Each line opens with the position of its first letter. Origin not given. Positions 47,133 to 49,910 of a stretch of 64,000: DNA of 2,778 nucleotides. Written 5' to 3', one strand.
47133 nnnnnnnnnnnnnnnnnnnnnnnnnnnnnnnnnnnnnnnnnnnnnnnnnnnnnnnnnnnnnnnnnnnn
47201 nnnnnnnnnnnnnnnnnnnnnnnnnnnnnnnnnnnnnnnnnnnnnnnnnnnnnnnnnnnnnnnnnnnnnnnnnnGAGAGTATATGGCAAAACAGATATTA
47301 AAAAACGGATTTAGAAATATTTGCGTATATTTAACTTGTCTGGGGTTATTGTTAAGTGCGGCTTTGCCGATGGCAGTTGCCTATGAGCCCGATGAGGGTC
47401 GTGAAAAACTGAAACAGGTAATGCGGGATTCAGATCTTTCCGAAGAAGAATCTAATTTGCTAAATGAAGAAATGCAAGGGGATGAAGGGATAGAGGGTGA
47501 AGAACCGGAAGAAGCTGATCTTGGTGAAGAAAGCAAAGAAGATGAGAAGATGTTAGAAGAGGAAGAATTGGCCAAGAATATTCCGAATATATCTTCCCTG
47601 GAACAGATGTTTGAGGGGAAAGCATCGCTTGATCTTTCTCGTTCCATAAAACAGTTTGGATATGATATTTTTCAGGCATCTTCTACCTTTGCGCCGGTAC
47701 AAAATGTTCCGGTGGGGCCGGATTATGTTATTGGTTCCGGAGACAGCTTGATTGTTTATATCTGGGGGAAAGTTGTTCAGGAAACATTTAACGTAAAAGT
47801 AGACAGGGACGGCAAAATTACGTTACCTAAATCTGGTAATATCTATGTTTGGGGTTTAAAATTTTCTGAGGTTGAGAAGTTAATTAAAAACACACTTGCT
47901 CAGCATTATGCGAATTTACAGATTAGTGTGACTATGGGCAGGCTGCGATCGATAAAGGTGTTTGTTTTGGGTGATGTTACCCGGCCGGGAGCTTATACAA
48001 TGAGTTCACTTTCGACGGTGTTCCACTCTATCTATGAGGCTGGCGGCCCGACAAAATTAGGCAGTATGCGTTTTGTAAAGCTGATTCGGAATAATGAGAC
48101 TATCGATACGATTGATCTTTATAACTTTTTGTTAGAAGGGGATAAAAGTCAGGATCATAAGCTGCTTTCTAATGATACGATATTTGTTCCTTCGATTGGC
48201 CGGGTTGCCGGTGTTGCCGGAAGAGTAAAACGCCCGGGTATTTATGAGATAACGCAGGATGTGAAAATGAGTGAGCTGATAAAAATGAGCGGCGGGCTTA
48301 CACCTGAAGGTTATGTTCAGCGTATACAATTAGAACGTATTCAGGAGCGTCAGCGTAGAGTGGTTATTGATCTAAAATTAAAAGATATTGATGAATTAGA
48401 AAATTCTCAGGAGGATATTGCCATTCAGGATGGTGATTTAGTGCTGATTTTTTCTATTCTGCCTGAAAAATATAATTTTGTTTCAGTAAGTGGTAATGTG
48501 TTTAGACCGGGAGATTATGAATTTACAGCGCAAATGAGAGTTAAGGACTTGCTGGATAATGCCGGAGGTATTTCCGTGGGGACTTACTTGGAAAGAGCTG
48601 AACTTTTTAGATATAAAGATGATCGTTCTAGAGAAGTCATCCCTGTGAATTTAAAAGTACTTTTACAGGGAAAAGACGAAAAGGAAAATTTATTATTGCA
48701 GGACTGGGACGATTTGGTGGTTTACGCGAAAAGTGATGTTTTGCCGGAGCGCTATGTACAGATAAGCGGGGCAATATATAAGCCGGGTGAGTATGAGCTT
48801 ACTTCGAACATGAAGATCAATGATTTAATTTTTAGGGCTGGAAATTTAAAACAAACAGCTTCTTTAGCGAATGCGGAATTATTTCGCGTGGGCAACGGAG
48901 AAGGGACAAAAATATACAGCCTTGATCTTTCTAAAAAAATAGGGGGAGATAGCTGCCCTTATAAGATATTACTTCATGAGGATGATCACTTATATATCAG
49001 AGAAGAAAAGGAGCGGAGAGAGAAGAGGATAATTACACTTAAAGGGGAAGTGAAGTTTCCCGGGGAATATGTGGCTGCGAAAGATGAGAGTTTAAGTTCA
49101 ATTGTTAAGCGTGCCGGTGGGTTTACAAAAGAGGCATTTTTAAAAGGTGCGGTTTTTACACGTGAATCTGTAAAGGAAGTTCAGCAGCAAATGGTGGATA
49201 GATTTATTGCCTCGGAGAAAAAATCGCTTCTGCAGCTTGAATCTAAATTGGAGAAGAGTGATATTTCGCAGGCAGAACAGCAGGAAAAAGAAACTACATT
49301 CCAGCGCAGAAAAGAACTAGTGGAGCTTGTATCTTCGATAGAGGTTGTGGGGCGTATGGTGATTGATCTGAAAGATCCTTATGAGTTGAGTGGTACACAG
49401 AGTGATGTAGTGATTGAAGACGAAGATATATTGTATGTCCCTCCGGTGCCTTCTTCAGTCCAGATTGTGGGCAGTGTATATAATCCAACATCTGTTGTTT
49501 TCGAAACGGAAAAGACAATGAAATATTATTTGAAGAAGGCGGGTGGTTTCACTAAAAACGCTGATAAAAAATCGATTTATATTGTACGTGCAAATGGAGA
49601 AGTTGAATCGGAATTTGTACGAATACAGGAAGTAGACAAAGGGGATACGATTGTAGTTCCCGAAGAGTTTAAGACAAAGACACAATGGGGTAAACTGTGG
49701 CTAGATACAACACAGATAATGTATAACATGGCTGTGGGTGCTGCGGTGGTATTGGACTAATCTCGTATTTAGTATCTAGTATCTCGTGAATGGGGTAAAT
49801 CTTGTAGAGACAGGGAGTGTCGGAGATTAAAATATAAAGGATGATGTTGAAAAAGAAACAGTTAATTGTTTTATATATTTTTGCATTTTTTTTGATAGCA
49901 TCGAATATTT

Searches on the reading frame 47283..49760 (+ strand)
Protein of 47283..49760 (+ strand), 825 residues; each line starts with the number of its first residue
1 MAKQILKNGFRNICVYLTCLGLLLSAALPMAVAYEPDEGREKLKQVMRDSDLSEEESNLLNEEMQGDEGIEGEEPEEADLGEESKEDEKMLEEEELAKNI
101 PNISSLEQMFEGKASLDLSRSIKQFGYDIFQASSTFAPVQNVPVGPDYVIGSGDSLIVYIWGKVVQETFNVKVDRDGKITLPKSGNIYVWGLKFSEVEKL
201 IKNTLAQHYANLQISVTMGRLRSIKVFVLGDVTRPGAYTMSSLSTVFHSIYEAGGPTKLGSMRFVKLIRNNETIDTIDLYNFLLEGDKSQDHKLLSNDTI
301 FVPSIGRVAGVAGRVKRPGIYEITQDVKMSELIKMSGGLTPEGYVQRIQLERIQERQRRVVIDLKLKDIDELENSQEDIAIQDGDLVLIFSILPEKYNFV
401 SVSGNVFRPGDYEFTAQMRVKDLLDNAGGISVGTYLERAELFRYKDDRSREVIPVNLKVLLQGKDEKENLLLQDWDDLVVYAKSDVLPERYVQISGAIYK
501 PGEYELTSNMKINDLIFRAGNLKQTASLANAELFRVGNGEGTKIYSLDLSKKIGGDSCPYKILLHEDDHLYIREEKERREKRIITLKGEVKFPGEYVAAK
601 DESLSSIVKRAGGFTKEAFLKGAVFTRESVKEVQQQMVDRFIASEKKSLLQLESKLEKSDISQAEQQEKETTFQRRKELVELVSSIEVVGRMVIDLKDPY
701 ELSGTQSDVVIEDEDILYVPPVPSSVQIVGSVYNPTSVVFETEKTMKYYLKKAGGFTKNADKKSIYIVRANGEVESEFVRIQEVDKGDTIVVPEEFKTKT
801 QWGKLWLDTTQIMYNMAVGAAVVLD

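Call 70: search_protein_families(library=pfam, proteins=[window:47283-49760:+], max_evalue=0.00001)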
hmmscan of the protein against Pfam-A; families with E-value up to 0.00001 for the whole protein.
window:47283-49760:+ (825 aa): 3 families
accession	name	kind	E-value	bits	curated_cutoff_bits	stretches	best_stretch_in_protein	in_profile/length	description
PF10531.15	SLBB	-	6.5e-54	180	27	4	309-355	2-47/55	SLBB domain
PF22461.2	SLBB_2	-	2.2e-41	140.3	27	3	225-302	2-79/79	SLBB domain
PF02563.21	Poly_export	-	3.4e-17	62.8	28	1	143-218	2-76/77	Polysaccharide biosynthesis/export protein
